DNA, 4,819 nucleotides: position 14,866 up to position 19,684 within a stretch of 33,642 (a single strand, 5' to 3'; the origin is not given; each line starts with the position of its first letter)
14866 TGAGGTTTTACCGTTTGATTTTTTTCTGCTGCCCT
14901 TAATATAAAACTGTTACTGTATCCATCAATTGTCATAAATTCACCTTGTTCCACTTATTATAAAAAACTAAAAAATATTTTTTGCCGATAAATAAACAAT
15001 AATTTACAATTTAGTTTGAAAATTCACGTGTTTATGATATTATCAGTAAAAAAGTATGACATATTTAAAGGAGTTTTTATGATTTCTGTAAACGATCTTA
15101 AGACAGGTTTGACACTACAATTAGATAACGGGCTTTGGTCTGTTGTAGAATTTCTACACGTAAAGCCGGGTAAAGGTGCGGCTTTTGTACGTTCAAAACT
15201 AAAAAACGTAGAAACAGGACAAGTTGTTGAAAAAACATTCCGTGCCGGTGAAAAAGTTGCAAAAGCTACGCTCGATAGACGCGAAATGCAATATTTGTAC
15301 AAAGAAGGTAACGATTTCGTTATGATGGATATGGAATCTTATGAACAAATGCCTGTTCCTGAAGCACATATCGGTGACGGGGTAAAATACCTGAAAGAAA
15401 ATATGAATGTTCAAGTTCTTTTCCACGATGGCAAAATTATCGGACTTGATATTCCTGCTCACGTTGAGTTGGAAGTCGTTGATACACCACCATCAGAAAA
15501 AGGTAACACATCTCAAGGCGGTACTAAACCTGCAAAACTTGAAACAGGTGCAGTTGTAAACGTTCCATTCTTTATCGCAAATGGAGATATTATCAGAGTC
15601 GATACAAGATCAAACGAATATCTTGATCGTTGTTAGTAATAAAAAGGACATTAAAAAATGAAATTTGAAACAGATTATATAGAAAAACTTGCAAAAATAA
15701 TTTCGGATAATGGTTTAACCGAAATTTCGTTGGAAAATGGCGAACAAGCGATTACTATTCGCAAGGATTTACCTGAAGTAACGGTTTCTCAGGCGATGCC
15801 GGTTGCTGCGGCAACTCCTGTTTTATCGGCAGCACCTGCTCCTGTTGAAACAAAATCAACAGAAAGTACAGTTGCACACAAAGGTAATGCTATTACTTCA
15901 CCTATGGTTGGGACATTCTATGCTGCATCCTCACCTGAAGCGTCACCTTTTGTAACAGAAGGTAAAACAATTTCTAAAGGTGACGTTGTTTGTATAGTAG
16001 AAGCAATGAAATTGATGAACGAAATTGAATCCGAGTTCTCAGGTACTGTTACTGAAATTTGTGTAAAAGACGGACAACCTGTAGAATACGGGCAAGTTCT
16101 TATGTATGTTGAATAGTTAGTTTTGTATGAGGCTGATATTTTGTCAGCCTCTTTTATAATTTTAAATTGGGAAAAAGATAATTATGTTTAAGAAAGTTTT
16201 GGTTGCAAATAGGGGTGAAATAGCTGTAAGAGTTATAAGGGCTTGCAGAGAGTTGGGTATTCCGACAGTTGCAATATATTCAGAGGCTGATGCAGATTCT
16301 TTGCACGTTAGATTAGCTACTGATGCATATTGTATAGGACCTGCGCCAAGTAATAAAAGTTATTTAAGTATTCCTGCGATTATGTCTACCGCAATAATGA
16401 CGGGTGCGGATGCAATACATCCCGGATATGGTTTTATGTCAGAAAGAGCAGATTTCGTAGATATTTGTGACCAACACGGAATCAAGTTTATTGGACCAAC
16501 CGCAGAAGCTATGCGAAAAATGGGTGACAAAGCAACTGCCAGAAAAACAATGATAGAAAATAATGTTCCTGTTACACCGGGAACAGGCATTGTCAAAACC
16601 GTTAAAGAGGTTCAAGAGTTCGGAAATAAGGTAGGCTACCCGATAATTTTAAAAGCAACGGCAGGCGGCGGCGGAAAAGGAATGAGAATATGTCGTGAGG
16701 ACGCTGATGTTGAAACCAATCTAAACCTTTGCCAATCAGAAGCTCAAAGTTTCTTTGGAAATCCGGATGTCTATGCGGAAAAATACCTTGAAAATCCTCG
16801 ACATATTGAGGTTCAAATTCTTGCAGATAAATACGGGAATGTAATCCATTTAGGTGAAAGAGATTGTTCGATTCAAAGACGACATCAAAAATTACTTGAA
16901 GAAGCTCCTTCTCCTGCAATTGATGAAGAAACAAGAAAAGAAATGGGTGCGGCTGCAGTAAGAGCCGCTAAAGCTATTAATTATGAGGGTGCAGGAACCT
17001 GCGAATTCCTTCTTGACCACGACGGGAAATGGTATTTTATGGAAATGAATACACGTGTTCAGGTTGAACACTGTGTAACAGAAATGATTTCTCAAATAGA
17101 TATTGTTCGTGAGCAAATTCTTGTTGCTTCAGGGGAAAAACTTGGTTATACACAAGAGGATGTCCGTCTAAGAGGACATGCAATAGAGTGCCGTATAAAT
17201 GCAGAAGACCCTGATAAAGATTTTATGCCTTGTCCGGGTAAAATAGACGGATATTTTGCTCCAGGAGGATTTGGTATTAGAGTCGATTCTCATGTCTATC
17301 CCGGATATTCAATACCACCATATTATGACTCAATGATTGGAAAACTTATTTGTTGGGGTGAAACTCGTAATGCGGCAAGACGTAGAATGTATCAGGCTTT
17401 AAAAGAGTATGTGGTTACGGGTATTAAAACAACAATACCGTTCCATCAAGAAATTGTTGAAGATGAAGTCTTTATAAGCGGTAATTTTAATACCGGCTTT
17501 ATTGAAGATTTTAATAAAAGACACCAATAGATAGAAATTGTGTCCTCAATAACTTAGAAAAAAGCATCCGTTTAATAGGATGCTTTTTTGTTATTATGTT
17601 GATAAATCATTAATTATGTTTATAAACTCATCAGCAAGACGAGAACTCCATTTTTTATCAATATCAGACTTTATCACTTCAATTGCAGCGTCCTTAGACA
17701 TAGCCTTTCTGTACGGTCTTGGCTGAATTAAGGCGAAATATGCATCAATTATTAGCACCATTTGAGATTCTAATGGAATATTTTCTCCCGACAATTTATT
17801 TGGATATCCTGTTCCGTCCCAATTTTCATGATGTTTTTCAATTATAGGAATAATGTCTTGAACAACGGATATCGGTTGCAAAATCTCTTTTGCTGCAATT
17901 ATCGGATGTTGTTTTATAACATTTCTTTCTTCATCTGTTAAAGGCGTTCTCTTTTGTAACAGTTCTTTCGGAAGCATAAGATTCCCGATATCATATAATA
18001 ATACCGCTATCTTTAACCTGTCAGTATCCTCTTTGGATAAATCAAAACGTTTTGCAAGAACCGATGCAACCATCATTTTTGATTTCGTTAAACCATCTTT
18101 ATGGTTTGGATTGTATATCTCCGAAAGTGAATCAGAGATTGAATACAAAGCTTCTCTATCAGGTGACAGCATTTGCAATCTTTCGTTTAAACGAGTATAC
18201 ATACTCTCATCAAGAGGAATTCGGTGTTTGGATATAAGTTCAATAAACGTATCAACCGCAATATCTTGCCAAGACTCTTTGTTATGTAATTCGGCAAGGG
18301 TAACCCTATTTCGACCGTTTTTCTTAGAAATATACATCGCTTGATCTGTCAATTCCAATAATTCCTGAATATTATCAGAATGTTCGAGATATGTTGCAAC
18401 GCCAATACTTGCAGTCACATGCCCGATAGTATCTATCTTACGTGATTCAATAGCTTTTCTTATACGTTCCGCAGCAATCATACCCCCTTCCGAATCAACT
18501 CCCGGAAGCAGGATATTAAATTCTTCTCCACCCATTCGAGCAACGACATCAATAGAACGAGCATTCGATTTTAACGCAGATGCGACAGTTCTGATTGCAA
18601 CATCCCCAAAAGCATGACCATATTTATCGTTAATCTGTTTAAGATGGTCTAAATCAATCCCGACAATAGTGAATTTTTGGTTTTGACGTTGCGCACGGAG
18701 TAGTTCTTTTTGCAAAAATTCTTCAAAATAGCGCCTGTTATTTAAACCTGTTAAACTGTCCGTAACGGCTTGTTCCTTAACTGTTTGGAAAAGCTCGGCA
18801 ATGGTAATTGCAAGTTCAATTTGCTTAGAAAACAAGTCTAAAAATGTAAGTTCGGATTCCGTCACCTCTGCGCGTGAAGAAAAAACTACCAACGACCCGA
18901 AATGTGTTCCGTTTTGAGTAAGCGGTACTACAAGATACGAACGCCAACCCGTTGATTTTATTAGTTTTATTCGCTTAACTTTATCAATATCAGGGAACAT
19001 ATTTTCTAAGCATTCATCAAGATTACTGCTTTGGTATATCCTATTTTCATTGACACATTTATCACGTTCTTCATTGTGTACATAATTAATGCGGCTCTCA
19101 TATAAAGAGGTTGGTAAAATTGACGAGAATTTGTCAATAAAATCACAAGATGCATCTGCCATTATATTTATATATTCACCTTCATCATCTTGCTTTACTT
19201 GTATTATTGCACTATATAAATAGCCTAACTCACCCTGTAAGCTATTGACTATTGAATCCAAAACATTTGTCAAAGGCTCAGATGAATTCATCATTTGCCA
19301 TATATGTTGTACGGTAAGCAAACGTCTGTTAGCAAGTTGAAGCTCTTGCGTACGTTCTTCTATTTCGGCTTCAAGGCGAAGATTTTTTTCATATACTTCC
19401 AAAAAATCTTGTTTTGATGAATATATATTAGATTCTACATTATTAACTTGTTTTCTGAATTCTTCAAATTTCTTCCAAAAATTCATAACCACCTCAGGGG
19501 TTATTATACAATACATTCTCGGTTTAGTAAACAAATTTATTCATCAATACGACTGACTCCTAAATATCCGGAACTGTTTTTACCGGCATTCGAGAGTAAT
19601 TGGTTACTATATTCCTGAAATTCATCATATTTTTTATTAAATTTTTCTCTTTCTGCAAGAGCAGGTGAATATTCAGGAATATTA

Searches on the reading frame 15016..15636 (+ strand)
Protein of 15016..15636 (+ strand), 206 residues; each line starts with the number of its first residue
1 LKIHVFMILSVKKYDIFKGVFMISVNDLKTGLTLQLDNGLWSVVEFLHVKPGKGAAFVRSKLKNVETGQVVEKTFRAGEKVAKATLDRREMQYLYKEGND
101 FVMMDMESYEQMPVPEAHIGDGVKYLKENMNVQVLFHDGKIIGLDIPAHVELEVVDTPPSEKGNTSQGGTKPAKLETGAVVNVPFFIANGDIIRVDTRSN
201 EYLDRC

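Call 7: search_protein_families(library=pfam, proteins=[window:15016-15636:+], max_evalue=0.001)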
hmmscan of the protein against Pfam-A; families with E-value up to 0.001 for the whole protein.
window:15016-15636:+ (206 aa): 3 families
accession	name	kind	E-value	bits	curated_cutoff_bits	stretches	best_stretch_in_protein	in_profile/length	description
PF08207.18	EFP_N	-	2.7e-27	95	23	1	24-81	1-58/58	Elongation factor P (EF-P) KOW-like domain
PF09285.17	Elong-fact-P_C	-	4.9e-25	87.4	25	1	150-205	1-56/56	Elongation factor P, C-terminal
PF01132.26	EFP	-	7e-25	87.2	27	1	89-142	1-54/54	Elongation factor P (EF-P) OB domain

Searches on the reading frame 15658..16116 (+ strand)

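Call 7: search_protein_families(library=pfam, proteins=[window:15658-16116:+], max_evalue=0.001)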
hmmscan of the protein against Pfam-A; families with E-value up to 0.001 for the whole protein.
window:15658-16116:+ (152 aa): 3 families
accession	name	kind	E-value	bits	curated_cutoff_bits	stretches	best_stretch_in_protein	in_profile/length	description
PF00364.28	Biotin_lipoyl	-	8.5e-25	86.8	22.1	1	78-150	2-72/73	Biotin-requiring enzyme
PF13533.13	Biotin_lipoyl_2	-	2e-10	40.6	29.8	1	123-151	3-31/32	Biotin-lipoyl like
PF01597.25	GCV_H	-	0.0004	20.7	22.2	0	100-134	40-74/122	Glycine cleavage H-protein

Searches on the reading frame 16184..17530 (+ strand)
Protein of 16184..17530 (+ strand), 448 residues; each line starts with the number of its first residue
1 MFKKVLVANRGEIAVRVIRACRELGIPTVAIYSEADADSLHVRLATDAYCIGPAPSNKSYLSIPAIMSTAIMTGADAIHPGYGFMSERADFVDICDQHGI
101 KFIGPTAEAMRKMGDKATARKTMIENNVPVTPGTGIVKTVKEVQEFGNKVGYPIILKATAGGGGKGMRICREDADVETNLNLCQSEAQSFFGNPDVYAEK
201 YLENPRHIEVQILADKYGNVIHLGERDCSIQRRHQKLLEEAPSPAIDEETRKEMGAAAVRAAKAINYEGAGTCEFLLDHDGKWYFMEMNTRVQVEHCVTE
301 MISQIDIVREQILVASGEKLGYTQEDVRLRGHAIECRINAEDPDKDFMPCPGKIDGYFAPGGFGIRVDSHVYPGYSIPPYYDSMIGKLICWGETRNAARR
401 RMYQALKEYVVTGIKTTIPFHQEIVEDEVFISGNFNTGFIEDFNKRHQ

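Call 7: search_protein_families(library=pfam, proteins=[window:16184-17530:+], max_evalue=0.001)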
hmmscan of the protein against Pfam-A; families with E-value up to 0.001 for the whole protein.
window:16184-17530:+ (448 aa): 7 families
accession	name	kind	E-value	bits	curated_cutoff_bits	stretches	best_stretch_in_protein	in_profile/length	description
PF02786.22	CPSase_L_D2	-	2.9e-73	246.3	19.8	1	115-321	1-209/211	Carbamoyl-phosphate synthase L chain, ATP binding domain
PF00289.28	Biotin_carb_N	-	6.1e-46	155.9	25.5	1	1-110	1-110/110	Biotin carboxylase, N-terminal domain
PF02785.25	Biotin_carb_C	-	7.5e-43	145.5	32.4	1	335-441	1-107/108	Biotin carboxylase C-terminal domain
PF02222.28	ATP-grasp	-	1.2e-09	38.5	27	1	126-292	6-163/179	ATP-grasp domain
PF07478.18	Dala_Dala_lig_C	-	6.6e-09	36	24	1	141-290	26-174/204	D-ala D-ala ligase C-terminus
PF08443.16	RimK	-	2.6e-05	24.3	21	1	115-309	3-182/188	RimK-like ATP-grasp domain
PF14397.11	ATPgrasp_ST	-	0.00046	19.9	31.4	0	110-177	16-86/278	Sugar-transfer associated ATP-grasp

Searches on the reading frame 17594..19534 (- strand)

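Call 7: search_protein_families(library=pfam, proteins=[window:17594-19534:-], max_evalue=0.001)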
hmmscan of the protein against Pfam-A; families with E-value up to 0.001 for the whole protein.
window:17594-19534:- (646 aa): 5 families
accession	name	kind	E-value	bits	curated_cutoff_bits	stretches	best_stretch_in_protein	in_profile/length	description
PF00990.26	GGDEF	-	2.8e-48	164.2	23.8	1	256-410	1-161/161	Diguanylate cyclase, GGDEF domain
PF13487.12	HD_5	-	2.2e-34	119.1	27.2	1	481-623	16-160/170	HD domain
PF01590.32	GAF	-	1.2e-10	42.5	22.4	1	88-243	2-133/133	GAF domain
PF01966.28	HD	-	7.9e-10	39.5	22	1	489-600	11-114/116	HD domain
PF13185.12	GAF_2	-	1.1e-05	26.1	28.6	1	192-243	83-135/136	GAF domain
